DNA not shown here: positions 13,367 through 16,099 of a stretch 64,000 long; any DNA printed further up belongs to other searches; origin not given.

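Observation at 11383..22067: alr-led ABC-2 export operon with four ATP-grasp modules, a nucleotidyltransferase and a divergent CapA-LRR gene, but no glycosyltransferase: candidate undescribed amino-acid/peptide-bearing surface-polymer pathway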

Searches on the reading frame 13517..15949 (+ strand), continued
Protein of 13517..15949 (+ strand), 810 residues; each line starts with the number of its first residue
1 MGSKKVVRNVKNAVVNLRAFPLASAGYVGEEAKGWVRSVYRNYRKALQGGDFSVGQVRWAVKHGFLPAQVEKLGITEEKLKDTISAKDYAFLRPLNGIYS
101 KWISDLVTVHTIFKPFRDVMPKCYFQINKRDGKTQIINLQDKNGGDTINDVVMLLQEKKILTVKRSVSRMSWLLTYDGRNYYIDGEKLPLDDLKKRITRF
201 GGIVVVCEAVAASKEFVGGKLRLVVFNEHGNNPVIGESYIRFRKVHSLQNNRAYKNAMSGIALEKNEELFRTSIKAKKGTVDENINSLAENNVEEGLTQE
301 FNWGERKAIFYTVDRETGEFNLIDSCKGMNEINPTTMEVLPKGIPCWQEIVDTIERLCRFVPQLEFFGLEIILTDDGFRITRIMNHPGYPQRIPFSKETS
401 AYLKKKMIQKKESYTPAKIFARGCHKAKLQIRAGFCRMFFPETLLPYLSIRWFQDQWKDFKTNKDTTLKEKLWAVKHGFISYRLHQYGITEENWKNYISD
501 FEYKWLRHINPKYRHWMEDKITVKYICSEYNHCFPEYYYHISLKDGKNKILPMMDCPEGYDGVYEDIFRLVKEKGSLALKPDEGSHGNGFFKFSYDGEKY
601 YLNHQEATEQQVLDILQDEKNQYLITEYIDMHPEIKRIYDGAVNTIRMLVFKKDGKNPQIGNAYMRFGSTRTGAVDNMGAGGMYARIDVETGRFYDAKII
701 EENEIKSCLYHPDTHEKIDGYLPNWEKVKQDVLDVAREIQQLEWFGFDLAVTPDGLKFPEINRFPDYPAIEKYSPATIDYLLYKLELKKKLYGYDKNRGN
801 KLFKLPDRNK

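Call 61: fold_search(model_id=the predicted structure, library=pdb)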
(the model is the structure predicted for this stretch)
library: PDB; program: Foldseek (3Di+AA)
matches with E <= 10: 732; with E <= 0.001: 73
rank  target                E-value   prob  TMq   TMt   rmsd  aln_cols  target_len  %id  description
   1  5zct_C                9.2e-05  1.00  0.20  0.49   5.3       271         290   15  The crystal structure of the poly-alpha-L-glutamate peptides synthetase RimK at 2.05 angstrom resolution. (released 2018-07-25)
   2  7qyr_G                9.2e-05  1.00  0.20  0.48   5.5       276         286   16  Crystal structure of RimK from Pseudomonas aeruginosa PAO1 (released 2022-10-05)
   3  3i12_A                1.0e-04  1.00  0.18  0.37   9.8       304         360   12  The crystal structure of the D-alanyl-alanine synthetase A from Salmonella enterica subsp. enterica serovar Typhimuriu (released 2009-08-18)
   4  5zk6                  1.1e-04  1.00  0.19  0.47   7.3       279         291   16  Crystal structure of RimK complexed with RpsF (released 2019-03-27)
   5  7qyr_A                1.2e-04  1.00  0.20  0.48   5.6       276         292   16  Crystal structure of RimK from Pseudomonas aeruginosa PAO1 (released 2022-10-05)
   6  7u9k_B                1.3e-04  1.00  0.19  0.40   8.1       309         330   12  Staphylococcus aureus D-alanine-D-alanine ligase in complex with ATP, D-ala-D-ala, Mg2+ and K+ (released 2023-03-15)
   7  7qys_L                1.4e-04  1.00  0.20  0.50   6.5       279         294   16  Crystal structure of RimK from Pseudomonas syringae DC3000 (released 2022-10-05)
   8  7qyr_B                1.4e-04  1.00  0.19  0.47   5.9       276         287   15  Crystal structure of RimK from Pseudomonas aeruginosa PAO1 (released 2022-10-05)
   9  1ehi_A                1.5e-04  1.00  0.19  0.38  10.8       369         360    9  D-ALANINE:D-LACTATE LIGASE (LMDDL2) OF VANCOMYCIN-RESISTANT LEUCONOSTOC MESENTEROIDES (released 2000-05-23)
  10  5zct_A                1.6e-04  1.00  0.19  0.47   7.0       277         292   16  The crystal structure of the poly-alpha-L-glutamate peptides synthetase RimK at 2.05 angstrom resolution. (released 2018-07-25)
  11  7qys_D                1.6e-04  1.00  0.20  0.50   7.0       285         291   16  Crystal structure of RimK from Pseudomonas syringae DC3000 (released 2022-10-05)
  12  3r23_B                1.6e-04  1.00  0.19  0.43  12.6       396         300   15  Crystal Structure of D-alanine--D-Alanine Ligase from Bacillus anthracis (released 2011-03-30)
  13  7dro_A                1.7e-04  1.00  0.19  0.47   4.9       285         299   11  Structure of ATP-grasp ligase PsnB complexed with minimal precursor (released 2021-09-08)
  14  3r23_A                1.7e-04  1.00  0.19  0.43  12.7       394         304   14  Crystal Structure of D-alanine--D-Alanine Ligase from Bacillus anthracis (released 2011-03-30)
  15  1m6v_A                1.8e-04  0.97  0.20  0.16  29.3       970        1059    8  Crystal Structure of the G359F (small subunit) Point Mutant of Carbamoyl Phosphate Synthetase (released 2002-07-31)
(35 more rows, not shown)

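Call 66: search_protein_families(library=ncbifam, proteins=[L010:7199-8320:+, L010:13958-15352:+, L065:13446-15449:+, L075:14404-16185:+], max_evalue=0.00001)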
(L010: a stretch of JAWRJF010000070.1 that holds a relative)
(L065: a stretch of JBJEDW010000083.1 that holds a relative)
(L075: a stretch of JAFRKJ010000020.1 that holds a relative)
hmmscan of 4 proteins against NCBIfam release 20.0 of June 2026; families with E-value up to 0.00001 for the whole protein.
L010:7199-8320:+ (373 aa): 3 families
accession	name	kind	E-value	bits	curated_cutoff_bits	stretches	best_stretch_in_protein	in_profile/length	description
NF041711.1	TagprimaseTarB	equivalog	6.3e-39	134.2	500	1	83-348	83-342/362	teichoic acid glycerol-phosphate primase TarB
NF041713.1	Tar_polymTarL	equivalog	3.1e-35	121.8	1000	1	9-366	190-559/562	teichoic acid ribitol-phosphate polymerase TarL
NF041712.1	techglyph_taseTarF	equivalog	2.6e-19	69.6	550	1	115-367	113-387/388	teichoic acid glycerol-phosphate transferase TarF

L010:13958-15352:+ (464 aa): 4 families
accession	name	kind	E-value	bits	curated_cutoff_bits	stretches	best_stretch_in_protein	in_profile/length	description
NF006897.1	PRK09379.1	equivalog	6.6e-29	101.1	441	1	44-297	6-248/298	polyisoprenyl-teichoic acid--peptidoglycan teichoic acid transferase TagU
TIGR00350.1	lytR_cpsA_psr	domain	1.5e-28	100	62.3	1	110-269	2-151/152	LCP family glycopolymer transferase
NF047591.1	ligase_LytR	equivalog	1.8e-27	96.6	450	1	46-292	9-260/336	glycopolymer--peptidoglycan transferase LytR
NF051849.1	LCP_trans_Cps2A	equivalog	2.6e-21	76.4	650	1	88-299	219-417/477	LCP family glycopolymer transferase CpsA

L065:13446-15449:+ (667 aa): 20 families
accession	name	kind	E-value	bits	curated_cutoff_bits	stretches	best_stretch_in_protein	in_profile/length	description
TIGR01143.1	murF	subfamily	5.3e-64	216.7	288.6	1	98-480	45-417/418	UDP-N-acetylmuramoyl-tripeptide--D-alanyl-D-alanine ligase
NF008896.0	PRK11929.1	equivalog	6e-60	203.1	1023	1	99-482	576-957/965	bifunctional UDP-N-acetylmuramoyl-L-alanyl-D-glutamate--2,6-diaminopimelate ligase MurE/UDP-N-acetylmuramoyl-tripeptide--D-alanyl-D-alanine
NF008041.0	PRK10773.1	equivalog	1e-38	133.3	551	1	29-478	4-444/453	UDP-N-acetylmuramoyl-tripeptide--D-alanyl-D-alanine ligase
NF010693.0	PRK14093.1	equivalog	1.5e-30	106.3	544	1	105-475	86-458/479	UDP-N-acetylmuramoylalanyl-D-glutamyl-2,6-diaminopimelate--D-alanyl-D-alanine ligase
NF008897.0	PRK11930.1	equivalog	1.5e-30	105.9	804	1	96-474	76-446/822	bifunctional UDP-N-acetylmuramoyl-tripeptide:D-alanyl-D-alanine ligase/alanine racemase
NF001126.0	PRK00139.1-4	equivalog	8.5e-27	93.8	373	1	44-379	13-365/486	UDP-N-acetylmuramoyl-L-alanyl-D-glutamate--2,6-diaminopimelate ligase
TIGR01082.1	murC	equivalog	3.3e-26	92.4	335.1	1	127-469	100-438/449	UDP-N-acetylmuramate--L-alanine ligase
TIGR01085.1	murE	subfamily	3.3e-19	69.1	257.3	1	52-380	2-354/472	UDP-N-acetylmuramyl-tripeptide synthetase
NF001124.0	PRK00139.1-2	equivalog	2.5e-15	56.2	476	1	50-379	24-374/500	UDP-N-acetylmuramoyl-L-alanyl-D-glutamate--2,6-diaminopimelate ligase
TIGR01087.1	murD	equivalog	1.5e-14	54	211.95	1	121-466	98-415/441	UDP-N-acetylmuramoyl-L-alanine--D-glutamate ligase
NF033197.0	F430_CfbE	equivalog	5e-13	48.8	250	1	126-456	98-416/430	coenzyme F430 synthase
TIGR02068.2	cya_phycin_syn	equivalog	6.5e-13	47.6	850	1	206-415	564-784/862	cyanophycin synthetase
NF001123.0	PRK00139.1-1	equivalog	1.6e-11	43.6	586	1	105-374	83-368/493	UDP-N-acetylmuramoyl-L-alanyl-D-glutamate--2,6-diaminopimelate ligase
NF010623.0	PRK14016.1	subfamily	1.9e-10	39.6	877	1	129-427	482-797/871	cyanophycin synthetase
TIGR01081.1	mpl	equivalog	2.4e-10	40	388.7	1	101-466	75-430/448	UDP-N-acetylmuramate:L-alanyl-gamma-D-glutamyl-meso-diaminopimelate ligase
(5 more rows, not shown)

L075:14404-16185:+ (593 aa): 1 family
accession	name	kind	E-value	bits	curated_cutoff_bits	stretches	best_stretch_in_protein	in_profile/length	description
NF045866.1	GGPL_Ptran_Mf1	equivalog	7.9e-23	81.8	225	1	15-240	2-208/240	diacylglycerol cholinephosphotransferase Mf1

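Call 78: search_protein_families(library=pfam, proteins=[L070:3819-5054:+, L070:5080-6477:+, L070:10966-12393:+, L070:12546-13364:+, L070:13392-14234:+, L070:15220-16038:+, L065:16607-18112:+, L062:16050-18011:+, L071:12745-14289:+, L071:5771-7150:+], max_evalue=0.001)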
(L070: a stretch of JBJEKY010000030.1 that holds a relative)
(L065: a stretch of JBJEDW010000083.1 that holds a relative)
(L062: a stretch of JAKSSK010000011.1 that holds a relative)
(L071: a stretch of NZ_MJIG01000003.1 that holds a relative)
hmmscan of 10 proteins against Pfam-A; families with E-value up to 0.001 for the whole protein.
L070:3819-5054:+ (411 aa): 2 families
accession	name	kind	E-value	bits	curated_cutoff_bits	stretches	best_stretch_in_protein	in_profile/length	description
PF00877.26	NLPC_P60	-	1.8e-12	47.6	23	1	145-256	13-92/105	NlpC/P60 family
PF08239.17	SH3_3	-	2.7e-10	40.7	27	1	288-332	3-47/54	Bacterial SH3 domain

L070:5080-6477:+ (465 aa): 1 family
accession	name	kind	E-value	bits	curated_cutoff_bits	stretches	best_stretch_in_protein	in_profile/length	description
PF00877.26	NLPC_P60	-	1.8e-12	47.6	23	1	183-312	12-104/105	NlpC/P60 family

L070:10966-12393:+ (475 aa): 2 families
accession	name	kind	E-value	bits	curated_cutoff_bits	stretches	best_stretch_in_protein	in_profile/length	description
PF07690.21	MFS_1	-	5.3e-21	75.3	33.4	1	45-423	6-346/347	Major Facilitator Superfamily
PF00854.27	PTR2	-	1e-17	64.6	27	2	255-420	192-365/392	POT family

L070:12546-13364:+ (272 aa): 1 family
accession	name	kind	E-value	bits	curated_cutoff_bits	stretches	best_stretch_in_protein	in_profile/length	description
PF01814.28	Hemerythrin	-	5.2e-28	98.5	25.3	2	152-268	1-122/127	Hemerythrin HHE cation binding domain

L070:13392-14234:+ (280 aa): 1 family
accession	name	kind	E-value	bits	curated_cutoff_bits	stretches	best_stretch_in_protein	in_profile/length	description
PF04474.17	DUF554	-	3.1e-70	236.5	25.1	1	43-275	1-219/220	Protein of unknown function (DUF554)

L070:15220-16038:+ (272 aa): 1 family
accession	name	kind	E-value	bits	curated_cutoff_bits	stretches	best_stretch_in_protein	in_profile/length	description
PF01177.27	Asp_Glu_race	-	2.5e-14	54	31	1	24-218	22-210/211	Asp/Glu/Hydantoin racemase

L065:16607-18112:+ (501 aa): 3 families
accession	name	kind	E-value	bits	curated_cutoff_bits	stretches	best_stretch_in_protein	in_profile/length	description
PF00535.33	Glycos_transf_2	-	5.9e-33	114.6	23.3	1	8-141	1-131/168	Glycosyl transferase family 2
PF10111.15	Glyco_tranf_2_2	-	4.8e-13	49.7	27.3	1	8-112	1-105/276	Glycosyltransferase like family 2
PF13641.12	Glyco_tranf_2_3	-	2.6e-11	44.4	27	1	7-191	3-191/230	Glycosyltransferase like family 2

L062:16050-18011:+ (653 aa): 7 families
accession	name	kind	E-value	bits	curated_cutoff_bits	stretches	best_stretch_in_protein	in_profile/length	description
PF17757.6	UvrB_inter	-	9.8e-38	128.6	22.9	1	158-247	1-91/91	UvrB interaction domain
PF00271.37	Helicase_C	-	2.1e-21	76.7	23.5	1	430-543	3-109/110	Helicase conserved C-terminal domain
PF12344.14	UvrB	-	1e-20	73.7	27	1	550-592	1-43/43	Ultra-violet resistance protein B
PF04851.21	ResIII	-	5.3e-14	52.9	22.5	1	13-137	5-130/164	Type III restriction enzyme, res subunit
PF00270.35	DEAD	-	8.3e-09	35.8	26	1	16-86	4-77/167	DEAD/DEAH box helicase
PF02151.25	UVR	-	1.7e-05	24.8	21.5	1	623-651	7-35/36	UvrB/uvrC motif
PF13604.12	AAA_30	-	4.4e-05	23.7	27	0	27-75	14-65/191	AAA domain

L071:12745-14289:+ (514 aa): 2 families
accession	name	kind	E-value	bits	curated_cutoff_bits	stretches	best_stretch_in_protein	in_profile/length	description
PF00370.27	FGGY_N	-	3.8e-41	141.7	28.8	1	4-256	1-245/245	FGGY family of carbohydrate kinases, N-terminal domain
PF02782.22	FGGY_C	-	2.7e-17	63.6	27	1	268-456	4-197/198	FGGY family of carbohydrate kinases, C-terminal domain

L071:5771-7150:+ (459 aa): 1 family
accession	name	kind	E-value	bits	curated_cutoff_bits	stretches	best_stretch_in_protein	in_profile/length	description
PF02397.22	Bac_transf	-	3.9e-61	206.2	27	1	259-436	1-179/179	Bacterial sugar transferase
